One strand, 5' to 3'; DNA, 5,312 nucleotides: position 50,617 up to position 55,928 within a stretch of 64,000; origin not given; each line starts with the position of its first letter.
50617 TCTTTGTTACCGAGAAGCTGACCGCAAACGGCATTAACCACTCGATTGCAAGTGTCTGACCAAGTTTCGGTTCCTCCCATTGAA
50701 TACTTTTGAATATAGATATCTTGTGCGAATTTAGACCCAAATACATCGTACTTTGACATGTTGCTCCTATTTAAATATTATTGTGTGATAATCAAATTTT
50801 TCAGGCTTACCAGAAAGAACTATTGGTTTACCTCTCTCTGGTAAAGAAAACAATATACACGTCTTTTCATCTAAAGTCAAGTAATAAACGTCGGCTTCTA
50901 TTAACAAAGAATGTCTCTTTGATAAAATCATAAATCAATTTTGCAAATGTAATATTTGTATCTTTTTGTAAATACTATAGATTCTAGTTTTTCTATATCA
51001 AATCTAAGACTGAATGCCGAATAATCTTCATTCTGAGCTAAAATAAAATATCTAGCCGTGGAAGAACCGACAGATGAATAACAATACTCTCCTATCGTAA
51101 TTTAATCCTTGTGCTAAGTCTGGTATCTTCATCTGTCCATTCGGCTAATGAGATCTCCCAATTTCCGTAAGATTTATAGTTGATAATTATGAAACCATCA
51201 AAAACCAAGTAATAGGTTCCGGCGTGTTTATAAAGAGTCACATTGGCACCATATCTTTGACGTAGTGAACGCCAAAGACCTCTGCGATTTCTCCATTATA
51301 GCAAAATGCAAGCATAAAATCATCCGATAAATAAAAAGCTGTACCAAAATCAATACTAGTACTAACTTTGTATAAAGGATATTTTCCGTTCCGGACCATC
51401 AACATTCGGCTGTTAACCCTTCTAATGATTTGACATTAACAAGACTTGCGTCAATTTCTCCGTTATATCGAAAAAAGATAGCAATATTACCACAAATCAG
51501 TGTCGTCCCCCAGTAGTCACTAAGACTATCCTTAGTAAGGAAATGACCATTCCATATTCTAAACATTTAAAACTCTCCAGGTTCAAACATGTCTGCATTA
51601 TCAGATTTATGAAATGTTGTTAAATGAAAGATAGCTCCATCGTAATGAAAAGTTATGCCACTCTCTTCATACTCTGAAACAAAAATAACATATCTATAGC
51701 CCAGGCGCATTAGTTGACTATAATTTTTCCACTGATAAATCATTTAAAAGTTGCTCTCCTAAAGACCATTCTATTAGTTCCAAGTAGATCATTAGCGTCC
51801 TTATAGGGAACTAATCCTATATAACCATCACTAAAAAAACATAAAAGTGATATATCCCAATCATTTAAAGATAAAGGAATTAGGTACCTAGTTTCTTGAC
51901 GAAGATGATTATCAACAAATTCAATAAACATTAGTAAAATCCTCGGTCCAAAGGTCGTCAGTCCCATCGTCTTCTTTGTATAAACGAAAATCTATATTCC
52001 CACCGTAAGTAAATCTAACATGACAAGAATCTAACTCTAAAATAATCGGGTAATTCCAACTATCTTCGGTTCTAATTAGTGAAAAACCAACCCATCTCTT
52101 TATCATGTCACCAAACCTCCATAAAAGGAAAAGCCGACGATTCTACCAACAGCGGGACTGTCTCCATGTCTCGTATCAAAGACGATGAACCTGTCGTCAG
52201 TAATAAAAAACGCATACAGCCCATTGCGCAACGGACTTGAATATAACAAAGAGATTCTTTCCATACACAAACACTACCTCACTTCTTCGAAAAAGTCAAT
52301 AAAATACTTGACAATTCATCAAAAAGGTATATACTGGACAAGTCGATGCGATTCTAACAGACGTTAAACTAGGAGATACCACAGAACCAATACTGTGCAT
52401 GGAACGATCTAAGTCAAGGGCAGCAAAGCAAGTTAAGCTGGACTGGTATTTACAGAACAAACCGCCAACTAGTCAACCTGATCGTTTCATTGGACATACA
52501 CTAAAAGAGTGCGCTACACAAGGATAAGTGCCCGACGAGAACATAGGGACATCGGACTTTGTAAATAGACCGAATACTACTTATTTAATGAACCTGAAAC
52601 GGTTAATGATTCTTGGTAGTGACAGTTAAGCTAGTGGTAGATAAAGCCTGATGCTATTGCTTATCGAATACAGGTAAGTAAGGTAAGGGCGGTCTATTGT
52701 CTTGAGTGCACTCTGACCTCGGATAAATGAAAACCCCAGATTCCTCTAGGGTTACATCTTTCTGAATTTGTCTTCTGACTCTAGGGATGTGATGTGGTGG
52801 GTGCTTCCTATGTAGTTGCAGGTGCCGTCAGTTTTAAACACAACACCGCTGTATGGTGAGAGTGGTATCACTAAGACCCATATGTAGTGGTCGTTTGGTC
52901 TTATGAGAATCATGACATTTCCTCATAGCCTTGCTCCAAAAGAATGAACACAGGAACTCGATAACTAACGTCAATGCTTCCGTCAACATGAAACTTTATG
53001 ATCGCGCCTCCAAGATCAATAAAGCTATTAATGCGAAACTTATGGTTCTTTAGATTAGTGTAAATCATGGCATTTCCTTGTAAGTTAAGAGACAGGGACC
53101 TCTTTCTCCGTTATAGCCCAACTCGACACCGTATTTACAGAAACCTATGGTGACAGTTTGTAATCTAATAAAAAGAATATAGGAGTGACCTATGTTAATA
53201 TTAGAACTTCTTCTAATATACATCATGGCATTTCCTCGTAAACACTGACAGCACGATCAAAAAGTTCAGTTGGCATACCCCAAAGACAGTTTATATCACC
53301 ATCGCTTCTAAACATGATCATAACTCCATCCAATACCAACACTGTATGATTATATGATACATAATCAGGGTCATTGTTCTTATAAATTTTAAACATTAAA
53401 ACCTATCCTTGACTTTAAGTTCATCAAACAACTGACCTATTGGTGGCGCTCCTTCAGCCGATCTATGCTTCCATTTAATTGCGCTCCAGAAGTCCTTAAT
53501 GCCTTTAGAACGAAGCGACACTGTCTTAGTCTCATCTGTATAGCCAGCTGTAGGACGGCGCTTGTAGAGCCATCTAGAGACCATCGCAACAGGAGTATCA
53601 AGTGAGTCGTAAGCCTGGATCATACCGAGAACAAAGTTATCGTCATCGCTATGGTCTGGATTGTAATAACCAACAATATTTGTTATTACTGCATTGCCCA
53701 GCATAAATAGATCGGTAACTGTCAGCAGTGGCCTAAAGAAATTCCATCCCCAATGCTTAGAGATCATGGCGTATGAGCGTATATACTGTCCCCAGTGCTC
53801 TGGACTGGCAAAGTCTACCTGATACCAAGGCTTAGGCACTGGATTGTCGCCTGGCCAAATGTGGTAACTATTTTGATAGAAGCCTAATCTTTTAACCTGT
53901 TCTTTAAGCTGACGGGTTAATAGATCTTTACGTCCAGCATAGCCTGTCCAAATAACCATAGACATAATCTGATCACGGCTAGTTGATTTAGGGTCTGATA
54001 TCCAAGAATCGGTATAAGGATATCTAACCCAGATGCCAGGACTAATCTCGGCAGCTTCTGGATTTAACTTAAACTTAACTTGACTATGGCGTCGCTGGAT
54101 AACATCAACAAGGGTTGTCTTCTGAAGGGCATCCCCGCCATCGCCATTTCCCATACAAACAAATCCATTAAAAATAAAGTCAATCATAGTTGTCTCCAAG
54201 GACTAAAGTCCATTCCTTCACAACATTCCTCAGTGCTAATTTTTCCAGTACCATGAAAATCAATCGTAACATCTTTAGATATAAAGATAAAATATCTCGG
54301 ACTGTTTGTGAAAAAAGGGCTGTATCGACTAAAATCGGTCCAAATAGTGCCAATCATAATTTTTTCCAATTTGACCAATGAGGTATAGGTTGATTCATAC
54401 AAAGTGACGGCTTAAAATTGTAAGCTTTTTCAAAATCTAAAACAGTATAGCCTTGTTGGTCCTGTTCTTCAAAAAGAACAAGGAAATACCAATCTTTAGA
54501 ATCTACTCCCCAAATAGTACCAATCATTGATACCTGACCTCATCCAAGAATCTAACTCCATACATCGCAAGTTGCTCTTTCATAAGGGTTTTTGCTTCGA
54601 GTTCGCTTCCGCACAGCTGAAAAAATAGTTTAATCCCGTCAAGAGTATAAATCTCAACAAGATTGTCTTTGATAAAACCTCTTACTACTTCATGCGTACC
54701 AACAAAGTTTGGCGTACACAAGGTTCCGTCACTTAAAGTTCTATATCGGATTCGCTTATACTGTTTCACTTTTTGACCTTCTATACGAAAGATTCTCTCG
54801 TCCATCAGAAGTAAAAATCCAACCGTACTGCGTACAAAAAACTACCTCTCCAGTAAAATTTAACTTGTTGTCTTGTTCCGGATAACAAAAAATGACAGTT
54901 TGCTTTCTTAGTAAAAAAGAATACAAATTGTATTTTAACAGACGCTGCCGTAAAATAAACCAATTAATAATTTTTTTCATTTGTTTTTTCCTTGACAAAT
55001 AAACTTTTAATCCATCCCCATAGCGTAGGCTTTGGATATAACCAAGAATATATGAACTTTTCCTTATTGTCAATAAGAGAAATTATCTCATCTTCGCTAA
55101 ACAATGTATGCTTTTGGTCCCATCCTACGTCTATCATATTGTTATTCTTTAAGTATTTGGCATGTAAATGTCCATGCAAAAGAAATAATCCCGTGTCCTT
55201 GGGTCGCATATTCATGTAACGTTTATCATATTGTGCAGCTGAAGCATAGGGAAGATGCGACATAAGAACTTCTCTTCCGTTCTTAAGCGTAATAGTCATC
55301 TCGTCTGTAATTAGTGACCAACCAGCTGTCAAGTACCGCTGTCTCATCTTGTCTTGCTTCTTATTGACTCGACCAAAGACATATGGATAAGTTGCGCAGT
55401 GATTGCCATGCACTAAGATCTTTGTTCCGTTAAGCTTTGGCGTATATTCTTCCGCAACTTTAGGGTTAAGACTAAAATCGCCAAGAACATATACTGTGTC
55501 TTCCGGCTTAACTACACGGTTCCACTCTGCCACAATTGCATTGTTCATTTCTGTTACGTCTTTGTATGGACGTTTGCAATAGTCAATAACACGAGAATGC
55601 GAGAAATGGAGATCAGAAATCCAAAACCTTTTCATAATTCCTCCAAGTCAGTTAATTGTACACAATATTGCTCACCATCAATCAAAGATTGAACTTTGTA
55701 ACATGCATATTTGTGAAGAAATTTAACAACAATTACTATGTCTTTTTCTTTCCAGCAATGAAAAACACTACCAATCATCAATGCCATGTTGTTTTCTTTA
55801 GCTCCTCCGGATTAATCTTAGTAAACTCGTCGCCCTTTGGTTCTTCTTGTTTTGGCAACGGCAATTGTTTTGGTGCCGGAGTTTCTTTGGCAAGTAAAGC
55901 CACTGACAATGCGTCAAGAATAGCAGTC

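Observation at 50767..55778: Expanded family of ~45-60 aa paralogous proteins in translationally coupled tandem arrays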

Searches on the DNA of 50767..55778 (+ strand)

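Call 3: search_dna_similar(query=window:50767-55778:+, collection=phages, mode=near, max_rows=25)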
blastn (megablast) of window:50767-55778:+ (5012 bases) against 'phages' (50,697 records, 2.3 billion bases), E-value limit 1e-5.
No match.

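Call 4: search_dna_similar(query=window:50767-55778:+, collection=phages, mode=distant, max_rows=25)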
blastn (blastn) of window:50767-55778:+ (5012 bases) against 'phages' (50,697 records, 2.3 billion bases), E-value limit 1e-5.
No match.

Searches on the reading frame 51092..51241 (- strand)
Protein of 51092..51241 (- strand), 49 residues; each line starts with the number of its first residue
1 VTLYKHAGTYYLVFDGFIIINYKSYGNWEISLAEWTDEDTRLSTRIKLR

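Call 35: search_protein_families(library=pfam, proteins=[window:51092-51241:-], max_evalue=10)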
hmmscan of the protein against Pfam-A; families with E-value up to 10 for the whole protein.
window:51092-51241:- (49 aa): 1 family
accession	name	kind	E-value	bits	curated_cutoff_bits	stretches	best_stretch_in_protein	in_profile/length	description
PF13239.11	2TM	-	0.12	12.9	24.8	1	3-28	13-38/79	2TM domain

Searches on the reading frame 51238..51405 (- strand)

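Call 15: search_protein_families(library=phrogs, proteins=[window:51238-51405:-], max_evalue=0.1)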
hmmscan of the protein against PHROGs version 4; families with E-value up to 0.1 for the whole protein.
window:51238-51405:- (55 aa): 0 families

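Call 35: search_protein_families(library=pfam, proteins=[window:51238-51405:-], max_evalue=10)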
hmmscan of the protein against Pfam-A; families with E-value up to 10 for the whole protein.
window:51238-51405:- (55 aa): 1 family
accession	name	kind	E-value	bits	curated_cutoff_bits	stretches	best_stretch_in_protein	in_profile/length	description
PF24734.1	DUF7685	-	0.26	11.6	27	1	35-46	31-42/43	Domain of unknown function (DUF7685)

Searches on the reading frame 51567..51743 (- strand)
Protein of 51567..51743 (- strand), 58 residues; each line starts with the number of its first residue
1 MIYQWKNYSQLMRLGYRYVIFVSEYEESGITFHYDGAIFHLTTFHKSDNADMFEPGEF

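Call 15: search_protein_families(library=phrogs, proteins=[window:51567-51743:-], max_evalue=0.1)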
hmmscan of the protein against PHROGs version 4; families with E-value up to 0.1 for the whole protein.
window:51567-51743:- (58 aa): 0 families

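Call 35: search_protein_families(library=pfam, proteins=[window:51567-51743:-], max_evalue=10)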
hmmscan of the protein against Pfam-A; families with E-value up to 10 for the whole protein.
window:51567-51743:- (58 aa): 1 family
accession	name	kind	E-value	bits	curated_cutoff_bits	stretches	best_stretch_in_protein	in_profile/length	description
PF21232.3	Yme1-like_N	-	0.19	11.8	27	1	4-31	18-44/61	Yme1-like, N-terminal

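Call 105: search_dna_similar(query=window:51567-51743:-, collection=phages, mode=protein, max_evalue=1, max_rows=10)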
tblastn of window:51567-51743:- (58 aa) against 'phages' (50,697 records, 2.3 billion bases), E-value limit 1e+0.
Records with a match: 1; places in all: 1; records where one place covers at least 80% of the query: 0.
Best place of each record, by identity: <60% 1.
By first word of the organism name: Bacillus 1.
By host as written in the record: Bacillus sp. 1.
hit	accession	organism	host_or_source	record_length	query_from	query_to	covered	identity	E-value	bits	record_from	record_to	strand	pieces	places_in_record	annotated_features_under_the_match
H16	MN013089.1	Bacillus phage vB_BspM_MarvelLand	Bacillus sp.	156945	6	50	78%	40.0%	7e-1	32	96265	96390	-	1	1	hypothetical protein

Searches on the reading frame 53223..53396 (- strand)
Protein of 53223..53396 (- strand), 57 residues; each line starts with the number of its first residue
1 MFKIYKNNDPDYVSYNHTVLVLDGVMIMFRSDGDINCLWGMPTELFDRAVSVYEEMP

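Call 15: search_protein_families(library=phrogs, proteins=[window:53223-53396:-], max_evalue=0.1)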
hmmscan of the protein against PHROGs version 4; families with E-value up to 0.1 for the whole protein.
window:53223-53396:- (57 aa): 0 families

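Call 35: search_protein_families(library=pfam, proteins=[window:53223-53396:-], max_evalue=10)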
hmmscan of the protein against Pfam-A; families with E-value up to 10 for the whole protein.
window:53223-53396:- (57 aa): 0 families

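Call 44: predict_structure(alignment_id=A2)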
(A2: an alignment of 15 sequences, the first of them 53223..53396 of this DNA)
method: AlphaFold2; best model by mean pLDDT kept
length: 57 residues; sequences in the alignment: 15
mean_pLDDT: 86.2   pTM: 0.64
mean pLDDT of the five models: 86.2, 85.2, 83.9, 82.8, 82.8
residues with pLDDT >= 90: 17; 70-90: 37; 50-70: 3; < 50: 0
segments of 3 or more residues with pLDDT < 50: none
pLDDT, mean of each block of 10 residues (from residue 1): 87 75 89 90 87 90
secondary structure, 60 per line:
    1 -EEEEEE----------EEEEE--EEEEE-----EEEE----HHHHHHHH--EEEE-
elements in order: E2-7 E18-22 E25-29 E35-38 H43-50 E53-56

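Call 48: search_solved_structures(query=A2, max_evalue=10, show_alignments=2)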
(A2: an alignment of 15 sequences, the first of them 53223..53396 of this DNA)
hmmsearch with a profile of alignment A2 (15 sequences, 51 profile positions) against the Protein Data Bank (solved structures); distinct sequences matched with E-value up to 10: 3.
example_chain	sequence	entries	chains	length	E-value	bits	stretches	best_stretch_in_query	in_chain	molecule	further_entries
7on7_A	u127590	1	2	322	0.16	15.1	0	27-44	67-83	SAKe6BE-L2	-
9j4z_A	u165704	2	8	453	1.2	12.2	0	15-36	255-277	Polyamine:pyruvate transaminase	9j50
7pvp_A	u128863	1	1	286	1.8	11.7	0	27-47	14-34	SAKe6BC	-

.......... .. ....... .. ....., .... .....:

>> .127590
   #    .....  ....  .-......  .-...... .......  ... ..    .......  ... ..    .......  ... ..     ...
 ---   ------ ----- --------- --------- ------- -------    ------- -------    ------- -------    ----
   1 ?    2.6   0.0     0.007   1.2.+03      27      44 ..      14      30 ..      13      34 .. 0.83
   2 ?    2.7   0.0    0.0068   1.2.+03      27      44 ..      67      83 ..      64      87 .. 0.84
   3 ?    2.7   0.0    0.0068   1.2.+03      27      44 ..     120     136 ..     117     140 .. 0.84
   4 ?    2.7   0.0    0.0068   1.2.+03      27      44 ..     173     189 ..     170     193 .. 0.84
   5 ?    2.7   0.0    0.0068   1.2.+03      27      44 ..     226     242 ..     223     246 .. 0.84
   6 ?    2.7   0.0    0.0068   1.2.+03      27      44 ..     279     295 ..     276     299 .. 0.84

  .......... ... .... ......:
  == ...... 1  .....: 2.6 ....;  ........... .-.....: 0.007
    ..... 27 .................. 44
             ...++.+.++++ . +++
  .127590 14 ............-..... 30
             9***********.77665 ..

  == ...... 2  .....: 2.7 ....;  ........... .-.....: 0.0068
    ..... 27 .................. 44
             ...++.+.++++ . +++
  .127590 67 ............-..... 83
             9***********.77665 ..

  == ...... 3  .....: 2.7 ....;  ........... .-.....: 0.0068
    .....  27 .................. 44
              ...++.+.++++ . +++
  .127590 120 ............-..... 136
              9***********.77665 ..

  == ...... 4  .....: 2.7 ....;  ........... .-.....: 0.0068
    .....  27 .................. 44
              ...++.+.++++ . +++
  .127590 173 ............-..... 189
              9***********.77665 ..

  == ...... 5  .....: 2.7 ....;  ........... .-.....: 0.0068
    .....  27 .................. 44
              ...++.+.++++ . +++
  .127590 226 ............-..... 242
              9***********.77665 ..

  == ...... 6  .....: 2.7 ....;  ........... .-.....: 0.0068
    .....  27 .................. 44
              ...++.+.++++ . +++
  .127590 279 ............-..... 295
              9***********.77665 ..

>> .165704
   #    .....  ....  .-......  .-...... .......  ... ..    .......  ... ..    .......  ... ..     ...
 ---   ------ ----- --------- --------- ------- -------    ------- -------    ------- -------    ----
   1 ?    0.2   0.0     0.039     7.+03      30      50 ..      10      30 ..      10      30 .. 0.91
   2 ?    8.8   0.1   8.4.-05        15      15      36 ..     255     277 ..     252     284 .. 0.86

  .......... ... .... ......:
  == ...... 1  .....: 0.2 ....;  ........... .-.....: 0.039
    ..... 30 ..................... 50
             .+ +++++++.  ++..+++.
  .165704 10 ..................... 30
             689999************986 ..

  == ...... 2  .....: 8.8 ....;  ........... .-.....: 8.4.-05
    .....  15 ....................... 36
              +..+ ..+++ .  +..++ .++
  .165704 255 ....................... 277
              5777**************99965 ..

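Call 51: fold_search(model_id=the predicted structure, library=viral)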
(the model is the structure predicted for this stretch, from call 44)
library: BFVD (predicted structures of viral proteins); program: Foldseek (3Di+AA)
matches with E <= 10: 1118; with E <= 0.001: 0
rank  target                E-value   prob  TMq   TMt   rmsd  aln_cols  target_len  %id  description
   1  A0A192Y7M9            1.1e-01  0.99  0.57  0.50   3.2        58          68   17  Uncharacterized protein [Escherichia phage vB_EcoS_NBD2]
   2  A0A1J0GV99            1.2e-01  0.99  0.61  0.49   3.1        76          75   13  Uncharacterized protein [Vibrio phage vB_VspP_pVa5]
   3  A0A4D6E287            1.3e-01  0.97  0.50  0.50   3.8        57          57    5  Uncharacterized protein [Gordonia phage GodonK]
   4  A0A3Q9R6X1            1.7e-01  0.84  0.43  0.43   4.4        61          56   13  (no name in the UniProt tables at hand)
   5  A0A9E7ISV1            2.0e-01  0.98  0.58  0.56   3.1        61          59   15  Uncharacterized protein [Salmonella phage GRNsp51]
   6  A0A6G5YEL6            2.6e-01  0.98  0.62  0.40   2.9        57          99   10  (no name in the UniProt tables at hand)
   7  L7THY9                2.9e-01  0.96  0.55  0.57   3.5        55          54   13  Uncharacterized protein [Escherichia phage PBECO4]
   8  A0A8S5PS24            3.9e-01  0.94  0.49  0.43   2.9        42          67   17  Uncharacterized protein [Siphoviridae sp. ct16M3]
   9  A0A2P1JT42            4.1e-01  0.84  0.55  0.52   3.5        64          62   20  Uncharacterized protein [Streptomyces phage Nesbitt]
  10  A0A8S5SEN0            4.1e-01  0.80  0.49  0.40   3.5        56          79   16  Uncharacterized protein [Caudovirales sp. ctrNG92]
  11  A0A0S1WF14            4.1e-01  0.69  0.46  0.36   4.5        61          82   21  (no name in the UniProt tables at hand)
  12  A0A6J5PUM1            4.4e-01  0.93  0.46  0.35   1.8        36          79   17  Uncharacterized protein [uncultured Caudovirales phage]
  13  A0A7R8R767            4.4e-01  0.91  0.57  0.38   4.3        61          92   18  Uncharacterized protein [Klebsiella phage vB_KppS-Anoxic]
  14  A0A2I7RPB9            4.4e-01  0.60  0.41  0.37   4.5        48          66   21  (no name in the UniProt tables at hand)
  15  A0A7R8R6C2            4.6e-01  0.90  0.55  0.57   3.5        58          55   16  (no name in the UniProt tables at hand)
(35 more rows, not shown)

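Call 63: search_protein_representatives(alignment_id=A2)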
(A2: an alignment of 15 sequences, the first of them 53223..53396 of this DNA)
Query: 15 sequences, 51 profile positions. Proteins with E-value up to 0.001 (for the whole library): 12; up to 1e-10: 2; up to 1e-30: 0. The best 12 are listed.
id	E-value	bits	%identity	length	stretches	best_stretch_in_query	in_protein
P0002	4.7e-11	58.4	-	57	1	1-50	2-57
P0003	5.7e-11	58.1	-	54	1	1-51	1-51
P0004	3.7e-10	55.5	-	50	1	1-51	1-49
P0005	8.2e-10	54.4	-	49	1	1-51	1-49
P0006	5.8e-09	51.7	-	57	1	2-49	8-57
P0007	1.2e-08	50.7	-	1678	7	13-50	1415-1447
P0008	8.1e-08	48.0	-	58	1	2-51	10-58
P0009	1.6e-07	47.1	-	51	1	2-51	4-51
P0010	9.9e-07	44.5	-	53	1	1-49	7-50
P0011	2.5e-06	43.3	-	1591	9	15-43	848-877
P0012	4.0e-05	39.4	-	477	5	10-35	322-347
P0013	3.0e-04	36.6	-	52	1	2-49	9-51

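Call 65: find_encoding_contigs(protein=window:53223-53396:-, flank=10000, max_places=6)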
Protein window:53223-53396:- (57 aa): no gene with exactly this product is on record in the collection.

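Call 67: find_encoding_contigs(protein=P0017, flank=10000)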
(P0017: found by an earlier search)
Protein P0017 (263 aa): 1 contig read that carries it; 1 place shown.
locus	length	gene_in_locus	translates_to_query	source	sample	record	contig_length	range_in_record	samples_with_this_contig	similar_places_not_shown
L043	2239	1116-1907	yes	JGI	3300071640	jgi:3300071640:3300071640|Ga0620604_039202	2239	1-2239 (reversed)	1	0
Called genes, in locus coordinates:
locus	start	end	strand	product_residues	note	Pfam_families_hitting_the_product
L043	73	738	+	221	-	-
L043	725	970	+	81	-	-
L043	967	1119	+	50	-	-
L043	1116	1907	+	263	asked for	-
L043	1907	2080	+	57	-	-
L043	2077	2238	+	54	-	?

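Call 101: search_protein_families(library=phrogs, alignment_id=A5, max_evalue=0.1)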
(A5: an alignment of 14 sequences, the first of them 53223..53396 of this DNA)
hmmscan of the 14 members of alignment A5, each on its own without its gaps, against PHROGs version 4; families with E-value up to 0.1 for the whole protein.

A. member 1, window:53223-53396:- (57 aa): 0 families

B. families by the number of members that match (of 14 scanned): 2 families
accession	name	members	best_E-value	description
phrog_26544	-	1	0.064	-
phrog_1183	-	1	0.067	endonuclease V N-glycosylase UV repair enzyme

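Call 103: search_protein_families(library=ncbifam, alignment_id=A2, max_evalue=0.1)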
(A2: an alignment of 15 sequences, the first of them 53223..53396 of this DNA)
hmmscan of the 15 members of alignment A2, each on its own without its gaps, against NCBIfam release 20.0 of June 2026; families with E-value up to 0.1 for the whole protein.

A. member 1, window:53223-53396:- (57 aa): 0 families

B. families by the number of members that match (of 15 scanned): 2 families
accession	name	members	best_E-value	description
NF007211.0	PRK09633.1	1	0.018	DNA ligase D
TIGR03587.1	Pse_Me-ase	1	0.044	pseudaminic acid biosynthesis-associated methylase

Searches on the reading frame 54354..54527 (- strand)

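Call 15: search_protein_families(library=phrogs, proteins=[window:54354-54527:-], max_evalue=0.1)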
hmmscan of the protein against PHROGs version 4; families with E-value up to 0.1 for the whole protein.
window:54354-54527:- (57 aa): 1 family
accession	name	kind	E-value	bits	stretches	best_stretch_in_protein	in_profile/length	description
phrog_13841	-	transcription regulation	0.0061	17.7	1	2-24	4-26/72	transcriptional regulator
